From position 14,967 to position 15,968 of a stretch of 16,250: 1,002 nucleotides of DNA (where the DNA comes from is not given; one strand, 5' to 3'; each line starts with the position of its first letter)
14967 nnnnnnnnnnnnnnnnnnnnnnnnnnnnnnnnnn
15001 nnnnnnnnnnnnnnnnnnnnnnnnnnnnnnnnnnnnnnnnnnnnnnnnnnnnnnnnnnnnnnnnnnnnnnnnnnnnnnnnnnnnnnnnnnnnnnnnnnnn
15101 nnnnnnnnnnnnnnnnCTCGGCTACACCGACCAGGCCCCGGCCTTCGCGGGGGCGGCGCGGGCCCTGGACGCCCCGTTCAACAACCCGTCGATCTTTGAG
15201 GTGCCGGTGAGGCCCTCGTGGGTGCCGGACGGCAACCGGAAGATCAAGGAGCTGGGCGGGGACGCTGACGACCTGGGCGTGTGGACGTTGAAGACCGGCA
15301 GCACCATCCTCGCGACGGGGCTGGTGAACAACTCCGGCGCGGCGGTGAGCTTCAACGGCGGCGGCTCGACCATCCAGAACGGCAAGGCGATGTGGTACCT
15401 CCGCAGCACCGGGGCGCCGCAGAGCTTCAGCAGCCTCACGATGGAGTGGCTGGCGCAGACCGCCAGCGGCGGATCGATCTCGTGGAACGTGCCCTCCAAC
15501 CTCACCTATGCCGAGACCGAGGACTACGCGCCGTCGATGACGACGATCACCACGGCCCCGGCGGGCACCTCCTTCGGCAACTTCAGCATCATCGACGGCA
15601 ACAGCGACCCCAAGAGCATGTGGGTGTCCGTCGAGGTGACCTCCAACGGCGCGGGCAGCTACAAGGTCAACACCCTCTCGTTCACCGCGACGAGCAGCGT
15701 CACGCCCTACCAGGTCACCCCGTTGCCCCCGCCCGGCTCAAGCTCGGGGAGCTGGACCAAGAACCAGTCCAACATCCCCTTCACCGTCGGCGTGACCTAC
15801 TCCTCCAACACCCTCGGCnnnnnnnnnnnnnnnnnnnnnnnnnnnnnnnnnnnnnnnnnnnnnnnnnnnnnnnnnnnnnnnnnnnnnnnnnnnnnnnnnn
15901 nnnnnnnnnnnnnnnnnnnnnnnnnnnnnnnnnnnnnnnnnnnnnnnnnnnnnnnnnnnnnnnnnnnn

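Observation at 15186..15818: Uncharacterised Trp-punctuated beta-rich C-terminal domain on the caspase-like protein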

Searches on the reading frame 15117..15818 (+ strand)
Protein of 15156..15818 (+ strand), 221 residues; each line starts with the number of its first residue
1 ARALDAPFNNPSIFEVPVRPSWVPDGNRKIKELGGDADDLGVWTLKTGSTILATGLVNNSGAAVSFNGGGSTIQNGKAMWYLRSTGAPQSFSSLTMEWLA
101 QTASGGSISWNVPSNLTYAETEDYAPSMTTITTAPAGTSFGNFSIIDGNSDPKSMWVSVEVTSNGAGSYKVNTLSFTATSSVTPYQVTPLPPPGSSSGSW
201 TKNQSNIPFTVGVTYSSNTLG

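Call 3: search_protein_families(library=pfam, proteins=[window:15186-15818:+], max_evalue=1)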
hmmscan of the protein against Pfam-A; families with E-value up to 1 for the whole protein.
window:15186-15818:+ (211 aa): 1 family
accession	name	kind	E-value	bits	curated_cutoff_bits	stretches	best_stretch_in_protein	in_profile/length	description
PF02736.25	Myosin_N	-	0.12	12.6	27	1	141-165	10-33/45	Myosin N-terminal SH3-like domain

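Call 4: search_protein_families(library=ncbifam, proteins=[window:15186-15818:+], max_evalue=1)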
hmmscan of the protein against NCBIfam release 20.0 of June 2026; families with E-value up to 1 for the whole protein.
window:15186-15818:+ (211 aa): 0 families

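Call 7: find_homologous_proteins(query=window:15156-15818:+, max_evalue=0.001)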
Query window:15156-15818:+: 272 candidates shared short words with the query, none scored E <= 0.001.

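Call 16: search_protein_representatives(protein=window:15156-15818:+)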
Query: 221 residues. Proteins with E-value up to 0.001 (for the whole library): 7; up to 1e-10: 2; up to 1e-30: 1. The best 7 are listed.
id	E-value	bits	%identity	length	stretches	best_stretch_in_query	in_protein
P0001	1.4e-119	413.5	88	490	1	1-221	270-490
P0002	4.0e-25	104.7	68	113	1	134-221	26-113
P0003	1.2e-10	57.4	42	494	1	2-112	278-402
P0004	1.1e-07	47.7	32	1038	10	160-218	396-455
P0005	2.2e-05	40.2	35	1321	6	159-218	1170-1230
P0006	4.1e-05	39.3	34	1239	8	159-218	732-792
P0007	1.0e-04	38.0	31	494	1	5-160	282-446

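Call 22: find_homologous_proteins(query=A2, max_evalue=0.01)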
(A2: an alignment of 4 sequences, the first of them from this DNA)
Query A2 (4 sequences): 8000 candidates shared short words with the query, none scored E <= 0.01.

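Call 24: find_encoding_contigs(protein=P0003, flank=10000, max_places=4)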
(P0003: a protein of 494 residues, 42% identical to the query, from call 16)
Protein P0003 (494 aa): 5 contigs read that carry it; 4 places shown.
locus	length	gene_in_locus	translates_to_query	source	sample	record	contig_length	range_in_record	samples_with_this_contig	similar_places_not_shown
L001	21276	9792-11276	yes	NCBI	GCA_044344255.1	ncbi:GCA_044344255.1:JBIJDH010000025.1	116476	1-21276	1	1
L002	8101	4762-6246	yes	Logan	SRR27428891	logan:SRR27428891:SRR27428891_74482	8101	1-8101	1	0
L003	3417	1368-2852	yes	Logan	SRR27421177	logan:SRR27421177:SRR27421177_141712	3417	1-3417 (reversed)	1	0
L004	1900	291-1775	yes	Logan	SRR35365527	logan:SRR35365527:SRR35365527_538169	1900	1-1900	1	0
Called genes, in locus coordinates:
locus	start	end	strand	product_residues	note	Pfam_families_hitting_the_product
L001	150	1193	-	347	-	PF00248:Aldo_ket_red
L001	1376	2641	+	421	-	PF04389:Peptidase_M28, PF01546:Peptidase_M20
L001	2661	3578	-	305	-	PF00126:HTH_1, PF03466:LysR_substrate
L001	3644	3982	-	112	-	PF02482:Ribosomal_S30AE (weak)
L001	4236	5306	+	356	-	PF03741:TerC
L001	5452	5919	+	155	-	-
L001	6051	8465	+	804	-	-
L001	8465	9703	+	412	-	PF05572:Peptidase_M43 (weak)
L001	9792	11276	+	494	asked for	PF00656:Peptidase_C14 (weak)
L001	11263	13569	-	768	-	PF00069:Pkinase, PF07714:PK_Tyr_Ser-Thr, PF03781:FGE-sulfatase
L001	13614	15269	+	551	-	PF09820:AAA-ATPase_like, PF08011:PDDEXK_9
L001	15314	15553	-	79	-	PF13374:TPR_10 (weak), PF13424:TPR_12 (weak)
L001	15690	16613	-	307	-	PF00498:FHA, PF16697:Yop-YscD_cpl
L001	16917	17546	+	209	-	-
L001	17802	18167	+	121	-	PF00507:Oxidored_q4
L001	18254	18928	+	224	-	PF01058:Oxidored_q6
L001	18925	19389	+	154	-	PF00329:Complex1_30kDa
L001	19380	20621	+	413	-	PF00346:Complex1_49kDa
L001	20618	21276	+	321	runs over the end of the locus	PF00146:NADHdh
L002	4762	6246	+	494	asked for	PF00656:Peptidase_C14 (weak)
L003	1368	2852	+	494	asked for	PF00656:Peptidase_C14 (weak)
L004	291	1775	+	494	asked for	PF00656:Peptidase_C14 (weak)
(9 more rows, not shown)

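Call 25: find_encoding_contigs(protein=P0007, flank=10000, max_places=3)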
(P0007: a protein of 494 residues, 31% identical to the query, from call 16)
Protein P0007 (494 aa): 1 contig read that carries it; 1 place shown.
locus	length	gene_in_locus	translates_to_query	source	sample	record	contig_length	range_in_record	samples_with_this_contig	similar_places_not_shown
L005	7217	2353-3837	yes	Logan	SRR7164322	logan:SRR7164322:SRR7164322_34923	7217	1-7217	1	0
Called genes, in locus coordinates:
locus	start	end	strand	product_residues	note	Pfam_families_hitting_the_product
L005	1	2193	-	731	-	?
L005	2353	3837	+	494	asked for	PF00656:Peptidase_C14 (weak)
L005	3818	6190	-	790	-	PF00069:Pkinase, PF07714:PK_Tyr_Ser-Thr, PF03781:FGE-sulfatase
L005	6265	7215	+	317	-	?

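Call 27: find_encoding_contigs(protein=P0001, flank=10000, max_places=4)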
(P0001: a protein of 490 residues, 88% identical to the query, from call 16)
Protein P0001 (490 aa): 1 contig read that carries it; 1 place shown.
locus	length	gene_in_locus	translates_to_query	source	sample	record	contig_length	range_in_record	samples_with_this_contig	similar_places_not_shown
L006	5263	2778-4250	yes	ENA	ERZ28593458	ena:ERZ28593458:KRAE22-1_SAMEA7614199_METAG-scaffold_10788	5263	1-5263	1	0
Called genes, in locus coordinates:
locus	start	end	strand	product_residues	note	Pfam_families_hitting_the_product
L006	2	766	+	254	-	?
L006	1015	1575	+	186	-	-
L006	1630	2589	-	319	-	PF16697:Yop-YscD_cpl, PF00498:FHA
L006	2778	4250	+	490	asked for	PF00656:Peptidase_C14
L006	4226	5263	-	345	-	?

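Call 31: find_related_loci(query=A2, collection=genome_contigs, flank=6000)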
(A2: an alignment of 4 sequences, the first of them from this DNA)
Query A2 (234 aa) in genome_contigs; peptide patterns used: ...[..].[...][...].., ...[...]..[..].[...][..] (x = any residue, [..] = any of these).
23 stretches matched a pattern; 5 encode a relative of the query (tblastn E <= 1e-3); 5 distinct loci.
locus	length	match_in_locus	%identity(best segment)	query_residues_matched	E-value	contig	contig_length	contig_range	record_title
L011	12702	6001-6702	98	1-234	1e-152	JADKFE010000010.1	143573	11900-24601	MAG: Deltaproteobacteria bacterium isolate Rand_18-Q3-R56-63_MAXAC.001 tig00004464-10-1432030, whole genome shotgun sequ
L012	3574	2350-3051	90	1-234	4e-135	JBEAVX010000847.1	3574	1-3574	MAG: Pseudomonadota bacterium isolate NASQAN2011_262_B_bin.21 scaffold_1130877, whole genome shotgun sequence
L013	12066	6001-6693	84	1-231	3e-114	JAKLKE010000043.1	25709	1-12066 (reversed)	MAG: Myxococcota bacterium isolate MAG.430 MAG.430-NODE_43_length_25709_cov_3.993914, whole genome shotgun sequence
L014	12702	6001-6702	76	1-234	6e-112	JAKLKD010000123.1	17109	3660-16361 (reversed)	MAG: Myxococcota bacterium isolate MAG.235 MAG.235-scaffold_2137, whole genome shotgun sequence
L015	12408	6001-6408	43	1-122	3e-23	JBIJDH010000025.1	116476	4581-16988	MAG: Myxococcota bacterium isolate ME2006-08-22D15_3300044611_group2_bin215 Rohwer_bin1508_scaffold_48_c1, whole genome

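Call 32: find_related_loci(query=A2, collection=metagenome_contigs, flank=4000)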
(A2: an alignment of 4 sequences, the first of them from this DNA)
Query A2 (234 aa) in metagenome_contigs; peptide patterns used: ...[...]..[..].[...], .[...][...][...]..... (x = any residue, [..] = any of these).
91 stretches matched a pattern; 1 encode a relative of the query (tblastn E <= 1e-3); 1 distinct loci.
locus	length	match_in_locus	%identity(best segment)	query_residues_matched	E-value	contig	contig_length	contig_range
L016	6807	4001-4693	94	1-231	2e-137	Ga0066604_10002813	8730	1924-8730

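Call 41: search_solved_structures(query=A4, max_evalue=10, show_alignments=2)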
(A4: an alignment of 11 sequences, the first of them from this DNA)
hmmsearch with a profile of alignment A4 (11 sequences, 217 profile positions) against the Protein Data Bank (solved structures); distinct sequences matched with E-value up to 10: 8.
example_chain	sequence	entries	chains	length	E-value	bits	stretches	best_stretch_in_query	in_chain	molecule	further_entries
9q6n_D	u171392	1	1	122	0.036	16.8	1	62-155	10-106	N30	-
3tpk_A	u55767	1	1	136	0.036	16.8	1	64-148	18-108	Immunoglobulin heavy chain antibody variable domain KW1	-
7olz_B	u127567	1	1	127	0.051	16.3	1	61-150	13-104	Nanobody Re9F06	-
9u00_A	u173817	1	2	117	0.072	15.8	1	62-149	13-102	NbH10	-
8ybn_B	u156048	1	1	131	0.22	14.2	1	64-152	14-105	nanobody SEB-Nb8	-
7kgk_B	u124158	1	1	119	0.25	14.1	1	63-140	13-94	Sb16, Sybody-16, Synthetic Nanobody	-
4ocl_C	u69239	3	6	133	0.29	13.8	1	64-154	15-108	Nb1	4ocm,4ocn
8eil_A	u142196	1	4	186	1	12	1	35-79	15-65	Protease Lon-related BREX system protein BrxL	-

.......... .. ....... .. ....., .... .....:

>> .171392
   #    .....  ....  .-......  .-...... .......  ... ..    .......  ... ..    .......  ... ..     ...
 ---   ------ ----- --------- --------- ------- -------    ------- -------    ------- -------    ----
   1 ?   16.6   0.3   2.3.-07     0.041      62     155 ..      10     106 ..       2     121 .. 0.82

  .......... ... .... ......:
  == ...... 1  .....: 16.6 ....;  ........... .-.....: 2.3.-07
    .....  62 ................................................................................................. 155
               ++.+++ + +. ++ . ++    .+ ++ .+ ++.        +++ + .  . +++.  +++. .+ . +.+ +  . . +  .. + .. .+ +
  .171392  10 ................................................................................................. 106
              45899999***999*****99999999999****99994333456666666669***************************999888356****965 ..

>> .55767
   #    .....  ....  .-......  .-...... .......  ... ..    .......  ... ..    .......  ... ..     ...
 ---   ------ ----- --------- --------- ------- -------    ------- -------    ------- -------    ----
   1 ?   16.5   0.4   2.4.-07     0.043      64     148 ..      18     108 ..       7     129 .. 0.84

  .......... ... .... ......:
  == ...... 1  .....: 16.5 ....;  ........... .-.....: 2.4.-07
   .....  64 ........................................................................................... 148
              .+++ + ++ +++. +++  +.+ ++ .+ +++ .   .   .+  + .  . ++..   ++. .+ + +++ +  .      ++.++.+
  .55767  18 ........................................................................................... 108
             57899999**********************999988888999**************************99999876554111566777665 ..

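Call 45: predict_structure(alignment_id=A4)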
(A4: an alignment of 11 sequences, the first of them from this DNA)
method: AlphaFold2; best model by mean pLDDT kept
length: 221 residues; sequences in the alignment: 11
mean_pLDDT: 53.5   pTM: 0.46
mean pLDDT of the five models: 53.5, 53.4, 49.9, 45.4, 43.3
residues with pLDDT >= 90: 1; 70-90: 65; 50-70: 28; < 50: 127
segments of 3 or more residues with pLDDT < 50: 1-37, 86-88, 125-148, 152-169, 171-173, 182-221
pLDDT, mean of each block of 10 residues (from residue 1): 35 32 37 52 79 81 82 80 58 70 85 78 41 33 46 45 44 50 46 35 31 36 26
secondary structure, 60 per line:
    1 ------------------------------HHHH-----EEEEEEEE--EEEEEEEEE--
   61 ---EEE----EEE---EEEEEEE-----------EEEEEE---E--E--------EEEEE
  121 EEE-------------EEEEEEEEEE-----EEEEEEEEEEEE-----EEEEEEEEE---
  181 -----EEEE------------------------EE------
elements in order: H31-34 E40-47 E50-58 E64-66 E71-73 E77-83 E95-100 E116-123 E137-146 E152-163 E169-177 E186-189

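Call 47: search_protein_families(library=pfam, proteins=[L007:11449-13818:-, L007:8860-9810:-, L007:6122-7993:+, L007:8284-8802:+, L001:6051-8462:+, L001:8465-9700:+, L005:1-2193:-], max_evalue=0.01)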
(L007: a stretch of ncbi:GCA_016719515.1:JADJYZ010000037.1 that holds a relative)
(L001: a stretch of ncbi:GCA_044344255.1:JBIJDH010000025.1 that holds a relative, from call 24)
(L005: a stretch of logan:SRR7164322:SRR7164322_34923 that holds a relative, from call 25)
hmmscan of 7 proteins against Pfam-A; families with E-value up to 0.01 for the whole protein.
L007:11449-13818:- (789 aa): 3 families
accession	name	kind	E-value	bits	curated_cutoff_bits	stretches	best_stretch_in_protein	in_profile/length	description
PF03781.23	FGE-sulfatase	-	1.6e-30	107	23.3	1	538-779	3-255/255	Sulfatase-modifying factor enzyme 1-like domain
PF00069.31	Pkinase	-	9.5e-30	104.3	31.7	1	25-247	1-201/263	Protein kinase domain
PF07714.23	PK_Tyr_Ser-Thr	-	5e-13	49.4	23.1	1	31-245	7-207/258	Protein tyrosine and serine/threonine kinase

L007:8860-9810:- (316 aa): 2 families
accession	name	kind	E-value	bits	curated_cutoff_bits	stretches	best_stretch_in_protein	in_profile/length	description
PF00498.31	FHA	-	1.9e-17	63.9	20.7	1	18-84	1-67/67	FHA domain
PF16697.10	Yop-YscD_cpl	-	2.8e-11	43.9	33.2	1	16-84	17-84/94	Inner membrane component of T3SS, cytoplasmic domain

L007:6122-7993:+ (624 aa): 0 families

L007:8284-8802:+ (173 aa): 0 families

L001:6051-8462:+ (804 aa): 2 families
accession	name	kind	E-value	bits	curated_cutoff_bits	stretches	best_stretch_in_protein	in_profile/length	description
PF13229.12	Beta_helix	-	2.2e-10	40.8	25.9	0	644-789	7-138/158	Right handed beta helix region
PF07602.17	DUF1565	-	5.1e-05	23.1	20.3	1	154-189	6-41/257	Protein of unknown function (DUF1565)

L001:8465-9700:+ (412 aa): 6 families
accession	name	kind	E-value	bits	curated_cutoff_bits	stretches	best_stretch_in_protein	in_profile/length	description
PF05572.19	Peptidase_M43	-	5.7e-06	26.8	23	1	275-368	23-115/152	Pregnancy-associated plasma protein-A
PF13688.12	Reprolysin_5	-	6.1e-05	23.8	27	1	324-361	142-173/196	Metallo-peptidase family M12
PF00413.30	Peptidase_M10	-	0.0001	22.7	24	1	318-362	103-149/159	Matrixin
PF13582.12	Reprolysin_3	-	0.00013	22.9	22.4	1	275-340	69-123/123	Metallo-peptidase family M12B Reprolysin-like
PF12388.14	Peptidase_M57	-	0.00062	20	21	1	287-340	103-150/212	Dual-action HEIGH metallo-peptidase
PF13583.11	Reprolysin_4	-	0.001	19.2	22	1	325-366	137-158/203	Metallo-peptidase family M12B Reprolysin-like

L005:1-2193:- (731 aa): 7 families
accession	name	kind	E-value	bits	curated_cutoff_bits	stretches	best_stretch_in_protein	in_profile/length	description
PF12770.12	CHAT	-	9.3e-19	68.4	24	1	302-541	34-272/289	CHAT domain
PF13676.11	TIR_2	-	1.5e-15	58.2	28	1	6-101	2-93/122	TIR domain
PF13401.12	AAA_22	-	1.1e-05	26.2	27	1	617-712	4-96/130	AAA domain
PF13191.12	AAA_16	-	1.8e-05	25.7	32.6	1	601-710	2-142/167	AAA ATPase domain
PF05729.18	NACHT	-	0.0016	18.7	26.7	0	619-710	1-91/167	NACHT domain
PF01582.25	TIR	-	0.0027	18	21.3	1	9-93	10-94/179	TIR domain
PF13481.12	AAA_25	-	0.0082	16.2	27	0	612-712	27-155/195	AAA domain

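Call 48: search_protein_families(library=padloc, proteins=[L007:11449-13818:-, L007:8860-9810:-, L007:6122-7993:+, L007:8284-8802:+], max_evalue=0.01)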
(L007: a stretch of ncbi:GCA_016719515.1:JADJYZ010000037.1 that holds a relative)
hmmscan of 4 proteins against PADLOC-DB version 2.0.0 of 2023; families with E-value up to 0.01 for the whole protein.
L007:11449-13818:- (789 aa): 32 families (the best 25 are shown)
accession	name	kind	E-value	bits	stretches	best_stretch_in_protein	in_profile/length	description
PDLC04042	PD-T4-6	-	3.5e-61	205.4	1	23-309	9-278/292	-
PDLC04061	PD-T4-6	-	4.7e-59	199.2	1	23-309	16-289/510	-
PDLC04053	PD-T4-6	-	7e-56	187.9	1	23-324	9-292/311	-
PDLC04052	PD-T4-6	-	1.9e-53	180.4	1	24-318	10-291/496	-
PDLC04039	PD-T4-6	-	2.2e-53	179.9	1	24-325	15-297/458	-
PDLC04043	PD-T4-6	-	1.4e-50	170.7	1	23-307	15-281/452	-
PDLC04054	PD-T4-6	-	1.1e-49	167.8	1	29-330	16-292/347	-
PDLC04040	PD-T4-6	-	3.3e-49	166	1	30-317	1-279/547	-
PDLC04060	PD-T4-6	-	1.6e-48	163.9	1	24-303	9-269/486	-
PDLC04041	PD-T4-6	-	4.4e-48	162.6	1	24-369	29-350/443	-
PDLC04138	mad6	-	3.5e-45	153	1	21-316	49-326/659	mads_6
PDLC04047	PD-T4-6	-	1.5e-40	137.3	1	23-313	10-282/327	-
PDLC04057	PD-T4-6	-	8.7e-40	135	1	23-305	8-272/443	-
PDLC04064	PD-T4-6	-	1.1e-36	124.7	1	25-308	22-285/369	-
PDLC01088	C3a189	-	2.5e-36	123.5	1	32-381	6-339/840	kinase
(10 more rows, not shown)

L007:8860-9810:- (316 aa): 0 families

L007:6122-7993:+ (624 aa): 0 families

L007:8284-8802:+ (173 aa): 0 families

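Call 52: fold_search(model_id=the predicted structure, library=pdb)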
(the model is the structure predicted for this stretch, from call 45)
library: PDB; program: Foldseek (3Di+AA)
matches with E <= 10: 278; with E <= 0.001: 0
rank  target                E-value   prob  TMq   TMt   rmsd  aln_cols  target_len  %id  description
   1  2o62_B                4.1e-02  0.08  0.11  0.09  18.9       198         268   11  CRYSTAL STRUCTURE OF A PROTEIN WITH UNKNOWN FUNCTION FROM DUF3598 FAMILY (NPUN_R4044) FROM NOSTOC PUNCTIFORME PCC 7310 (released 2007-02-13)
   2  3s6p_C                1.7e-01  0.07  0.12  0.06  16.0       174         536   13  Crystal Structure of Helicoverpa Armigera Stunt Virus (released 2012-05-30)
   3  7r5k_T0               2.8e-01  0.05  0.10  0.04  18.0       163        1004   12  Human nuclear pore complex (constricted) (released 2022-06-22)
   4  9b3e_A                3.4e-01  0.05  0.13  0.13  16.2       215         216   10  Crystal structure of a Slam-dependent surface lipoprotein, PmSLP, in Pasteurella multocida (released 2025-04-16)
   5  9q5u                  3.7e-01  0.09  0.16  0.12  15.0       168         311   17  Crystal structure of Aeromonas salmonicida putative carbohydrate binding module and split domain (released 2025-09-24)
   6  3s6p_D                4.2e-01  0.04  0.11  0.06  16.6       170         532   15  Crystal Structure of Helicoverpa Armigera Stunt Virus (released 2012-05-30)
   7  4cw8                  4.9e-01  0.09  0.14  0.21  20.9       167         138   11  Structure of the carboxy-terminal domain of the turkey type 3 siadenovirus fibre, virulent form (released 2015-04-08)
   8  5mhs_A                5.2e-01  0.10  0.14  0.18  18.1       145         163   11  T1L reovirus sigma1 complexed with 5C6 Fab fragments (released 2016-12-21)
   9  5n83_A                6.4e-01  0.05  0.12  0.13  18.9       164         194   10  Structure of the distal domain of mouse adenovirus 2 fibre, methylmercury chloride derivative (released 2018-03-14)
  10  9lme_A                6.4e-01  0.04  0.12  0.12  17.5       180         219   10  Checkpoint regulator protein in complex with a nanobody (released 2026-01-21)
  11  9t3x_A                7.1e-01  0.04  0.12  0.03  17.7       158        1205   11  cryo-EM structure of CPSF160-WDR33-ZC3H18 (released 2026-01-28)
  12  4q7y_A                7.5e-01  0.03  0.11  0.11  18.5       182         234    8  Neutrophil serine protease 4 (PRSS57) apo form 2 (released 2014-09-03)
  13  5n83_B                9.3e-01  0.04  0.12  0.13  19.6       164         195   12  Structure of the distal domain of mouse adenovirus 2 fibre, methylmercury chloride derivative (released 2018-03-14)
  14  9uel                  9.3e-01  0.03  0.12  0.06  16.8       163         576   15  Local refinement of NTD and RBD domains of SARS-CoV2 KP.3.1.1 spike protein (released 2025-11-12)
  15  5ym8_B                9.9e-01  0.51  0.18  0.36   2.9        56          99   14  Crystal Structure of porcine delta coronavirus nsp9-N7 (released 2018-06-13)
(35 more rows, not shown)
